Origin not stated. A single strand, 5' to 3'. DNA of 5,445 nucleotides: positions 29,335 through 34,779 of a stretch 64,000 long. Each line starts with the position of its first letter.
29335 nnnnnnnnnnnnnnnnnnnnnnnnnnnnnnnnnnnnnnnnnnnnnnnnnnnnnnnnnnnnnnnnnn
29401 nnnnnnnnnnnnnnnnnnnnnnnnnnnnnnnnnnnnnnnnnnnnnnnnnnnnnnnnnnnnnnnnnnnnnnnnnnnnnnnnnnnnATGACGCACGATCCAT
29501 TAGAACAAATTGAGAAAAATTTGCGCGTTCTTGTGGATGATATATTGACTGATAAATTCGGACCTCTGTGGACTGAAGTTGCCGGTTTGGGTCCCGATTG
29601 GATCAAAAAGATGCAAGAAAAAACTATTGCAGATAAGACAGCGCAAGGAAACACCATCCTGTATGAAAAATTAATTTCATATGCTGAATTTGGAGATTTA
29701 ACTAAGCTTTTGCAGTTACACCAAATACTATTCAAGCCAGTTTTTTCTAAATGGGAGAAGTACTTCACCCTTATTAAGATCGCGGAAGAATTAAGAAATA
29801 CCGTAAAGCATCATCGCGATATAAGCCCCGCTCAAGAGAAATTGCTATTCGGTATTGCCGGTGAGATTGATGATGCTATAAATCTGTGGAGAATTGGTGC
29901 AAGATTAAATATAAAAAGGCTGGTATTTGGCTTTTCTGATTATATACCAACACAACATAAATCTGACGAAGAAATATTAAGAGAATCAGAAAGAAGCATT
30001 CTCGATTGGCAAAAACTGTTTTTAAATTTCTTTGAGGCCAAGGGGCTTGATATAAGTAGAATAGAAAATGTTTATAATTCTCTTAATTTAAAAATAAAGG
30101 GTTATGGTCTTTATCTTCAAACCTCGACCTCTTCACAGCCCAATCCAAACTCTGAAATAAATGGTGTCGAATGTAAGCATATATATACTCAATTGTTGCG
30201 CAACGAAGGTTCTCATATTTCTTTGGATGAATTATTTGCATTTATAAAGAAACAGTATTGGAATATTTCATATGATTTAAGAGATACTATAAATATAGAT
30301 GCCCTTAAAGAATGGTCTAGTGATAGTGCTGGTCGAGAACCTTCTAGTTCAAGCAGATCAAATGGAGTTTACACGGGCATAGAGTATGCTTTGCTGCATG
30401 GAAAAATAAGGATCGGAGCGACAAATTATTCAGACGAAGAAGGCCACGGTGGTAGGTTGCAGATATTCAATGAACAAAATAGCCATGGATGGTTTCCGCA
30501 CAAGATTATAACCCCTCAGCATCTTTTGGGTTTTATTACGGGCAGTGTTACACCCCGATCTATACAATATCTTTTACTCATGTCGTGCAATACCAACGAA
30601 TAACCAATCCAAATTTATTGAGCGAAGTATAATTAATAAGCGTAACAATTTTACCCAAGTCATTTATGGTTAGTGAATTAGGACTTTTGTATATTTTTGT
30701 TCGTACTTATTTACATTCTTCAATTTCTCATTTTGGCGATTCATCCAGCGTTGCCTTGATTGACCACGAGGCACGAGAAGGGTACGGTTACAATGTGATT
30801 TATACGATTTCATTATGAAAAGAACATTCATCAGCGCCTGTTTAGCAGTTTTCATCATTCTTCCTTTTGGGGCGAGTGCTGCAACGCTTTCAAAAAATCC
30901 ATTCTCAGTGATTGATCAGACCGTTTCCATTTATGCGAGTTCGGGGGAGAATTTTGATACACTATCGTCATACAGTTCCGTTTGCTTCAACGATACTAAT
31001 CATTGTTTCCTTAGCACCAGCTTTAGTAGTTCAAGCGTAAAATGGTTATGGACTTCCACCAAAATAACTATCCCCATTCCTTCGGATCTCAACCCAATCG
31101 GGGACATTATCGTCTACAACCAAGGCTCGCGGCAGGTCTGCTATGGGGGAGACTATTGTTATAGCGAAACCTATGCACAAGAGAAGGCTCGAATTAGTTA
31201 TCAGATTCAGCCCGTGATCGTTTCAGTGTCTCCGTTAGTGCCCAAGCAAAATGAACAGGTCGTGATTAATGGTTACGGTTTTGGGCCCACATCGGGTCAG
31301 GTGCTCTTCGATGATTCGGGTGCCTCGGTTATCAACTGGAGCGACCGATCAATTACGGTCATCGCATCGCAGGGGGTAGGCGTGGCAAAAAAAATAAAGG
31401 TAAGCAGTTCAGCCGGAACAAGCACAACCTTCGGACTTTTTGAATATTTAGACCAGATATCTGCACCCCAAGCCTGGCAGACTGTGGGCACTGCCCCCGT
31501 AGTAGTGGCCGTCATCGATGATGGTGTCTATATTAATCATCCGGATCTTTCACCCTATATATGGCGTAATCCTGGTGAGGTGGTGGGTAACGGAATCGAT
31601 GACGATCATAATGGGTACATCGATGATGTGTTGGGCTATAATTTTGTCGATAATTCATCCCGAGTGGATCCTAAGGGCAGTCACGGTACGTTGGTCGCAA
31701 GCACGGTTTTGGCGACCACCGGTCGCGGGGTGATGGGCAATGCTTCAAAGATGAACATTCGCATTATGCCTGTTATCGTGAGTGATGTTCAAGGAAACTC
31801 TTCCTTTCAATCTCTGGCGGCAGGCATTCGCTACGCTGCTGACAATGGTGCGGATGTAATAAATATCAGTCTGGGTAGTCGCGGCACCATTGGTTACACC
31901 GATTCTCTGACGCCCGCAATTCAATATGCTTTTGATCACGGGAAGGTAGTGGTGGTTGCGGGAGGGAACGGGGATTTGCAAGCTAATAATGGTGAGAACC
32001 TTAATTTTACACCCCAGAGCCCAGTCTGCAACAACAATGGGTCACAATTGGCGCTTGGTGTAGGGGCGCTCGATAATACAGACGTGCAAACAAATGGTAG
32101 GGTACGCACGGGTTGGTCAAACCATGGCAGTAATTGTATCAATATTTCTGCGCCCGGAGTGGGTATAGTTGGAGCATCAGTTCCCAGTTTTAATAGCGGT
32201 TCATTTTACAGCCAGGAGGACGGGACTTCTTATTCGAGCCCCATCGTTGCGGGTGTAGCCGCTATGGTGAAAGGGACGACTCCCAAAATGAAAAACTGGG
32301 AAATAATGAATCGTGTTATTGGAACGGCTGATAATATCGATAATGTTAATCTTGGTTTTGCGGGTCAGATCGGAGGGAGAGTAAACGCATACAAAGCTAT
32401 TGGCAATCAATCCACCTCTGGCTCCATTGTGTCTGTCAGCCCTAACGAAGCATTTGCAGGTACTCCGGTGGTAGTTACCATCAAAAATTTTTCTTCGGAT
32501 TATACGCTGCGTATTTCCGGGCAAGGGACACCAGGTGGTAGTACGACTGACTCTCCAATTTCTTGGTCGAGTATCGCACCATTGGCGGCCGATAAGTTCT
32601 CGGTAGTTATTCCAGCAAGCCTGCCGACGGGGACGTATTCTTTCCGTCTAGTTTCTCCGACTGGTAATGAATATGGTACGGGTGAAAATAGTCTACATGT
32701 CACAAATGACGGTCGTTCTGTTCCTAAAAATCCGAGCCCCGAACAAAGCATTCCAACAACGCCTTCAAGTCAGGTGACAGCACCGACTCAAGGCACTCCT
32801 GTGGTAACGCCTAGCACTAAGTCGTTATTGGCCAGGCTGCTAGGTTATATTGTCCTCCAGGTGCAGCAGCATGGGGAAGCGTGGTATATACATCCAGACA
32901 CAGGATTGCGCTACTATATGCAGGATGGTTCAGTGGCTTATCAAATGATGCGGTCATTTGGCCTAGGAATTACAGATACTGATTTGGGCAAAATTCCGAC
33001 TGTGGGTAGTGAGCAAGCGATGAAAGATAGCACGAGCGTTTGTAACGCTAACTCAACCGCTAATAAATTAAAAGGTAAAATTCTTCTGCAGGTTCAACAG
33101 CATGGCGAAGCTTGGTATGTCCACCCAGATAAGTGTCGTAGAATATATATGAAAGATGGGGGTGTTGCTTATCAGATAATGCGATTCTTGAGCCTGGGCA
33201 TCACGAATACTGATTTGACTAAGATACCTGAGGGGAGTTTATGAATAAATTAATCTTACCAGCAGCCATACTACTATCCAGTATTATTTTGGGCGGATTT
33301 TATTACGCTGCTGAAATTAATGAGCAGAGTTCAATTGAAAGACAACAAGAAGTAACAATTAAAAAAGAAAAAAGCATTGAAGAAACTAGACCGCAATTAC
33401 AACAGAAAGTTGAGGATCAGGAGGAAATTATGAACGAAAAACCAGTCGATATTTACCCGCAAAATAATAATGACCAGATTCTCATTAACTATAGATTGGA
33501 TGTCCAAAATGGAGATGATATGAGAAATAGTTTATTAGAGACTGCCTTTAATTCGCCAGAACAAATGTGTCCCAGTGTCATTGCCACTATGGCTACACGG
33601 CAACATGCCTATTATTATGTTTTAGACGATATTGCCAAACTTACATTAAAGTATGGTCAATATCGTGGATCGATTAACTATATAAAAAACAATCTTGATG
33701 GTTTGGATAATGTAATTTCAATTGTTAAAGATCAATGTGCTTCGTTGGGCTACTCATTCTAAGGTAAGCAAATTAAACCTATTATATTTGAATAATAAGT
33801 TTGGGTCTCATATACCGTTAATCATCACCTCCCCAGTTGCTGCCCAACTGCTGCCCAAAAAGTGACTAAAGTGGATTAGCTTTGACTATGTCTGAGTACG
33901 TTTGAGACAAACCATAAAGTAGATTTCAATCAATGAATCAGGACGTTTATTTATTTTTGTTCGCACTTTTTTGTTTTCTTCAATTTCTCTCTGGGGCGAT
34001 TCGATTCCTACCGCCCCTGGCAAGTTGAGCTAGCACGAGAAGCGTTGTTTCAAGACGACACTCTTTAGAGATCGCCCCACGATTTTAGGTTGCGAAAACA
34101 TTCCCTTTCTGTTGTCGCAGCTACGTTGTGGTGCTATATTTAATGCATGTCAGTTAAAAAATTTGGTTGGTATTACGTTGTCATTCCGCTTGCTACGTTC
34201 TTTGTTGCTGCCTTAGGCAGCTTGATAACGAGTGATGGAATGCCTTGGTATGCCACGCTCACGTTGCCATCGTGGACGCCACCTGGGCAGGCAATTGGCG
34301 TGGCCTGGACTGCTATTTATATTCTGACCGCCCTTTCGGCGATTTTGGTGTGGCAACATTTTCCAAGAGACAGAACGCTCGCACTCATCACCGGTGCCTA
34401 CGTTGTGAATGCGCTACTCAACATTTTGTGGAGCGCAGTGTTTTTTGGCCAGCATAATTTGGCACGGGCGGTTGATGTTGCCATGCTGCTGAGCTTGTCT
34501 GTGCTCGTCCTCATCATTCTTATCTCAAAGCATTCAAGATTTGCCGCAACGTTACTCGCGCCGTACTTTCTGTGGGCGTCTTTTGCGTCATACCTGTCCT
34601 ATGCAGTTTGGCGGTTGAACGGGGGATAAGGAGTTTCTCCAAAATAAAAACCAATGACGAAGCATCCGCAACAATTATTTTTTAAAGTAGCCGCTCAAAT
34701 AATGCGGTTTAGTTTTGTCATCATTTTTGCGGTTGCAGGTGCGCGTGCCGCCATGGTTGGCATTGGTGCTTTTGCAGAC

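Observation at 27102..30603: OLD-family ATPase/Toprim nuclease translationally coupled to a Swt1-like HEPN protein: a candidate undescribed anti-phage cassette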

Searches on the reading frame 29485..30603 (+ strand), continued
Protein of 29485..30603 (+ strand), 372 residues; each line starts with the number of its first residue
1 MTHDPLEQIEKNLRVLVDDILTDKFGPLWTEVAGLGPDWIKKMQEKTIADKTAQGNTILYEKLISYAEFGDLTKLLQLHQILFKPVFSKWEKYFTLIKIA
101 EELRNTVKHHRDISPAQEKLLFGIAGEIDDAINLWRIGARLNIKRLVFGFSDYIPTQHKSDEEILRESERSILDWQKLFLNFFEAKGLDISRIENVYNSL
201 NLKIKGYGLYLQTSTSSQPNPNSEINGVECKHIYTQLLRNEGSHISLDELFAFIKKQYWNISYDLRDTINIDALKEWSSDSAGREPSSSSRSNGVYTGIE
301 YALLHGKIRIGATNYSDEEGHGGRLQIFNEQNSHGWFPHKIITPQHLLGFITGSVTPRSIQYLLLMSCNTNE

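Call 81: search_protein_families(library=padloc, alignment_id=A2, max_evalue=0.001)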
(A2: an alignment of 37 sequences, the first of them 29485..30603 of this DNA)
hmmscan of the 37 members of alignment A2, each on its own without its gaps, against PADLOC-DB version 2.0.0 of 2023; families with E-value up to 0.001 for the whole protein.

A. member 1, window:29485-30603:+ (372 aa): 1 family
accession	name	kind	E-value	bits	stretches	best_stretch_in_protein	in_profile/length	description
PDLC04592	PDC-M34B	-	6.3e-09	33.8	1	8-115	67-173/192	-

B. families by the number of members that match (of 37 scanned): 8 families
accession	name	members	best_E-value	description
PDLC04592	PDC-M34B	36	1.4e-18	-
PDLC04590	PDC-M34B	18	4.7e-09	-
PDLC04591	PDC-M34B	17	1.1e-08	-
PDLC00642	ZorE2|ZorE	1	3.1e-08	HNH endonuclease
PDLC00643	ZorE2|ZorE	1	1.2e-05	HNH endonuclease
PDLC00645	ZorE2|ZorE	1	6.7e-05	HNH endonuclease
PDLC00644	ZorE2|ZorE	1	0.00015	HNH endonuclease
PDLC03673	HEase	1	0.00044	homing endonuclease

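Call 91: search_dna_similar(query=window:29485-30603:+, collection=plasmids, mode=protein, max_evalue=0.001, max_rows=15)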
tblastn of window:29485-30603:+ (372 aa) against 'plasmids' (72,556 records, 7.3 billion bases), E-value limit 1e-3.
Records with a match: 5; places in all: 5; records where one place covers at least 80% of the query: 0.
Best place of each record, by identity: <60% 5.
By first word of the organism name: Streptomyces 4; Rhodococcus 1.
By predicted mobility (MOB-suite, as given by PLSDB): non-mobilizable 4; mobilizable 1.
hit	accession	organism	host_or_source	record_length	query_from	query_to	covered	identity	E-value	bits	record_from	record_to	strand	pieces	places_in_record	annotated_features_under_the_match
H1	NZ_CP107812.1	Streptomyces sp. NBC_00539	-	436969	6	151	39%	30.8%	3e-10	69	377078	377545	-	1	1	hypothetical protein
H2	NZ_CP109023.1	Streptomyces sp. NBC_00667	-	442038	6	151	39%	30.8%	3e-10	69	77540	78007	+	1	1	hypothetical protein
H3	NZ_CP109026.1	Streptomyces sp. NBC_00664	-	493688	6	151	39%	30.8%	3e-10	69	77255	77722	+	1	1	hypothetical protein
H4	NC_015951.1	Streptomyces violaceusniger Tu 4113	-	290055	6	134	35%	31.1%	3e-5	54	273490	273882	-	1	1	immunoglobulin domain-containing protein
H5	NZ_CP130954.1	Rhodococcus opacus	cell culture,Sod-podzolic soil ...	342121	6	133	34%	26.0%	9e-6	56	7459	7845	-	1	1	hypothetical protein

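Call 92: search_dna_similar(query=window:29485-30603:+, collection=phages, mode=protein, max_evalue=0.001, max_rows=15)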
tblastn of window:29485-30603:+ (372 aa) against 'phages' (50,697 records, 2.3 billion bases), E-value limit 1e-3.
No match.

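Call 94: get_annotated_region(hit=H1, flank=5000)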
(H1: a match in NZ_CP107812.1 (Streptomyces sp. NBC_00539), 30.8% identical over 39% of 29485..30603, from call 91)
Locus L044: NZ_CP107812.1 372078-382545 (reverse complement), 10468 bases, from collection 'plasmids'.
description: Streptomyces sp. NBC_00539 plasmid unnamed1, complete sequence
organism: Streptomyces sp. NBC_00539 (NCBI taxid 2975770)
taxonomy: Bacteria; Actinomycetota; Actinomycetes; Kitasatosporales; Streptomycetaceae; Streptomyces; Streptomyces sp. NBC 00539
host: -; source: -; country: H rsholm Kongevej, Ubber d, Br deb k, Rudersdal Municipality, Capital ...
typing (MOB-suite, as given by PLSDB): non-mobilizable
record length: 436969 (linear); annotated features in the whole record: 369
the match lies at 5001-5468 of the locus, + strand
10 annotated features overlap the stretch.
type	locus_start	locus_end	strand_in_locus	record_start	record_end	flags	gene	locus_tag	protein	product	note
CDS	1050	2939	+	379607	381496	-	-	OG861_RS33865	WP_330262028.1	hypothetical protein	-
CDS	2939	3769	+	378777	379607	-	-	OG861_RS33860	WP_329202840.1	DciA family protein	-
CDS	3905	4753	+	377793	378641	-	-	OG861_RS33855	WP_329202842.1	hypothetical protein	-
CDS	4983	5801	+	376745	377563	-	-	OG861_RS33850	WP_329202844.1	hypothetical protein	-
CDS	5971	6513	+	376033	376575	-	-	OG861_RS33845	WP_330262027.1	hypothetical protein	-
CDS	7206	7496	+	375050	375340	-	-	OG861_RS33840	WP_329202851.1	hypothetical protein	-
CDS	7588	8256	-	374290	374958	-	-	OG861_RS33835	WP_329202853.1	hypothetical protein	-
CDS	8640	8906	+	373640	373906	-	-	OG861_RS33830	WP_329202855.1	hypothetical protein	-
CDS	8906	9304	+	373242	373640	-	-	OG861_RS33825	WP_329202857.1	hypothetical protein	-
CDS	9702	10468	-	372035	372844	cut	-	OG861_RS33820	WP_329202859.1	hypothetical protein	-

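Call 95: get_annotated_region(hit=H5, flank=5000)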
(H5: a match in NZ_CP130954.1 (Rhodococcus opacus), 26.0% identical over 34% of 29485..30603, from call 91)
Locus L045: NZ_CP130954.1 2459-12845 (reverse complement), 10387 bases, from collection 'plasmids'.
description: Rhodococcus opacus strain VOC-14 plasmid pRho-VOC14-C342, complete sequence
organism: Rhodococcus opacus (NCBI taxid 37919)
taxonomy: Bacteria; Actinomycetota; Actinomycetes; Mycobacteriales; Nocardiaceae; Rhodococcus; Rhodococcus opacus
host: -; source: cell culture,Sod-podzolic soil contaminated with solvents; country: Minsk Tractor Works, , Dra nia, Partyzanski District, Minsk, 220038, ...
typing (MOB-suite, as given by PLSDB): non-mobilizable
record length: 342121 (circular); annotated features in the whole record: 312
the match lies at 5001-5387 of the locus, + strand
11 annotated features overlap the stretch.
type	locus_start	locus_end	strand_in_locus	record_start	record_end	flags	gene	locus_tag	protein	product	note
CDS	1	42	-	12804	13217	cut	-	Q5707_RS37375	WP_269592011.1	hypothetical protein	-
CDS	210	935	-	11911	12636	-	-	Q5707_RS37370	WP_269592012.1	hypothetical protein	-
CDS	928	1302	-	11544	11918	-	-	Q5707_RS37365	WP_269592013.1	hypothetical protein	-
CDS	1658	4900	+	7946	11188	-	-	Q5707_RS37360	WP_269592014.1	HEAT repeat domain-containing protein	-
CDS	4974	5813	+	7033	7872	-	-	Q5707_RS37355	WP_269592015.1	hypothetical protein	-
CDS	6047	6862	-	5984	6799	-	-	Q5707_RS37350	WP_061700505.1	AAA family ATPase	-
CDS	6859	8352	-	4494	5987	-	-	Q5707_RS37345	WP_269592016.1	DDE-type integrase/transposase/recombinase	GO:0015074 - DNA integration [Evidence IEA]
CDS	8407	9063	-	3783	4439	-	-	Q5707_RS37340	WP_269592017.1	helix-turn-helix domain-containing protein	-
CDS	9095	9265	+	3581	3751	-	-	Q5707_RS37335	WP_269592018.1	hypothetical protein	-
CDS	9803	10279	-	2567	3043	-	-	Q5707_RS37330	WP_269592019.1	hypothetical protein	-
CDS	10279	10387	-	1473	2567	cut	-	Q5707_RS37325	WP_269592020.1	ParA family protein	-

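Call 96: fold_search(model_id=the predicted structure, library=viral)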
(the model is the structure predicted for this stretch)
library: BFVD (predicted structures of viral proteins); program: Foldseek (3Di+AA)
matches with E <= 10: 810; with E <= 0.001: 0
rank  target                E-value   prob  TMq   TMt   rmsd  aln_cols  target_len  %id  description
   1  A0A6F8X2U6            2.5e-03  0.72  0.20  0.10  24.5       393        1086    9  Early transcription factor large subunit-like protein [Lymphocystis disease virus 2]
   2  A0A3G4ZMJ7            7.4e-03  0.60  0.17  0.10  15.1       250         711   12  AAA family ATPase [Terrestrivirus sp.]
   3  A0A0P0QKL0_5          7.4e-03  0.33  0.14  0.05  20.5       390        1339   13  (no name in the UniProt tables at hand)
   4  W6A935                7.4e-03  0.14  0.11  0.05  26.5       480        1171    9  ORF1a (Fragment) [Middle East respiratory syndrome-related coronavirus]
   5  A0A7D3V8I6            8.2e-03  0.38  0.14  0.11  23.0       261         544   13  AAA+ family ATPase [Fadolivirus FV1/VV64]
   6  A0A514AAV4            1.7e-02  0.33  0.11  0.17  15.9       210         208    8  Uncharacterized protein [Bacillus phage Karezi]
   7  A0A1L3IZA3            1.7e-02  0.16  0.11  0.16  17.9       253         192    7  (no name in the UniProt tables at hand)
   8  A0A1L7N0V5            2.1e-02  0.63  0.16  0.14  18.9       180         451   12  AAA+ ATPase domain-containing protein [Ralstonia phage RP12]
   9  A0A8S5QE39            2.2e-02  0.13  0.13  0.13  23.2       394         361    8  Uncharacterized protein [Caudovirales sp. ctqPn17]
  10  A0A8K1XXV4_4          2.7e-02  0.14  0.09  0.04  16.7       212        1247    8  (no name in the UniProt tables at hand)
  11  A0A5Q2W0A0            4.1e-02  0.08  0.09  0.09  22.5       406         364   10  (no name in the UniProt tables at hand)
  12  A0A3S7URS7            4.4e-02  0.23  0.15  0.10  18.5       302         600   11  (no name in the UniProt tables at hand)
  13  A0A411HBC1            4.4e-02  0.08  0.09  0.08  17.2       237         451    8  LEF-4 [Homarus gammarus nudivirus]
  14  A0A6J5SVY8            4.8e-02  0.08  0.12  0.10  17.2       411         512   10  Uncharacterized protein [uncultured Caudovirales phage]
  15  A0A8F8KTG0            5.1e-02  0.23  0.15  0.12  18.2       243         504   11  Mitochondrial chaperone BCS1 [Clandestinovirus]
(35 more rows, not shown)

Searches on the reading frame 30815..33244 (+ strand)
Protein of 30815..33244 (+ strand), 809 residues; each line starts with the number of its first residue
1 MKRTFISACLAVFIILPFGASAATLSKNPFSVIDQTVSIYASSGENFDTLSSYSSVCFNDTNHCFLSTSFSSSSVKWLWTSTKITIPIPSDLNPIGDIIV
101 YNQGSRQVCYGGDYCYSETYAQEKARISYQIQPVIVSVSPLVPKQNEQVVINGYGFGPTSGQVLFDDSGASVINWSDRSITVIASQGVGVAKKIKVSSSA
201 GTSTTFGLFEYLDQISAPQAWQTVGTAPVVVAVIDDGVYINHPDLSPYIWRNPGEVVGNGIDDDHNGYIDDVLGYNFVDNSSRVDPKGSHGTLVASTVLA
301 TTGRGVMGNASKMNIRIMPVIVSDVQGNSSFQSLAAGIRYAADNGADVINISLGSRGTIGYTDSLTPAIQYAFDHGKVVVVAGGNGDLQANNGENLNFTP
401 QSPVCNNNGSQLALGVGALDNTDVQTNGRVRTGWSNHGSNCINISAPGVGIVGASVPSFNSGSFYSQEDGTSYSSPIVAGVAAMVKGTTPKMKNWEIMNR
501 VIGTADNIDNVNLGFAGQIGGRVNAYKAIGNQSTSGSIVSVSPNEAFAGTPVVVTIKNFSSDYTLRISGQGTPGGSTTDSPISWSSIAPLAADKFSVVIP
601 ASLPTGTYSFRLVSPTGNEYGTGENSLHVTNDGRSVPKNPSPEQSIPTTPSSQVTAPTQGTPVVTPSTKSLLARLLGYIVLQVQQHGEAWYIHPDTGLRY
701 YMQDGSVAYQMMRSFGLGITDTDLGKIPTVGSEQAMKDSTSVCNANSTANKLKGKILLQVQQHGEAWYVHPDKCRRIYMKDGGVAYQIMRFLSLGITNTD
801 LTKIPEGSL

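Call 21: search_protein_families(library=pfam, proteins=[window:30815-33244:+], max_evalue=0.001)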
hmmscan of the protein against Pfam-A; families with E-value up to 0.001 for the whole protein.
window:30815-33244:+ (809 aa): 2 families
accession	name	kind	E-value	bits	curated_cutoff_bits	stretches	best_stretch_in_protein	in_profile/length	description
PF00082.27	Peptidase_S8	-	8.6e-40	137.3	21.8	1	229-507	4-275/288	Subtilase family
PF01833.30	TIG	-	7.3e-07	29.5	20.9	1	133-209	1-82/84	IPT/TIG domain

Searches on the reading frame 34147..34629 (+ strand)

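Call 21: search_protein_families(library=pfam, proteins=[window:34147-34629:+], max_evalue=0.001)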
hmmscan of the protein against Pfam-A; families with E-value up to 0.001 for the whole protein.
window:34147-34629:+ (160 aa): 1 family
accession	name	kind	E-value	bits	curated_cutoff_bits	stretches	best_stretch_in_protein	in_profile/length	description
PF03073.20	TspO_MBR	-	1e-35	123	24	1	16-156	4-145/145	TspO/MBR family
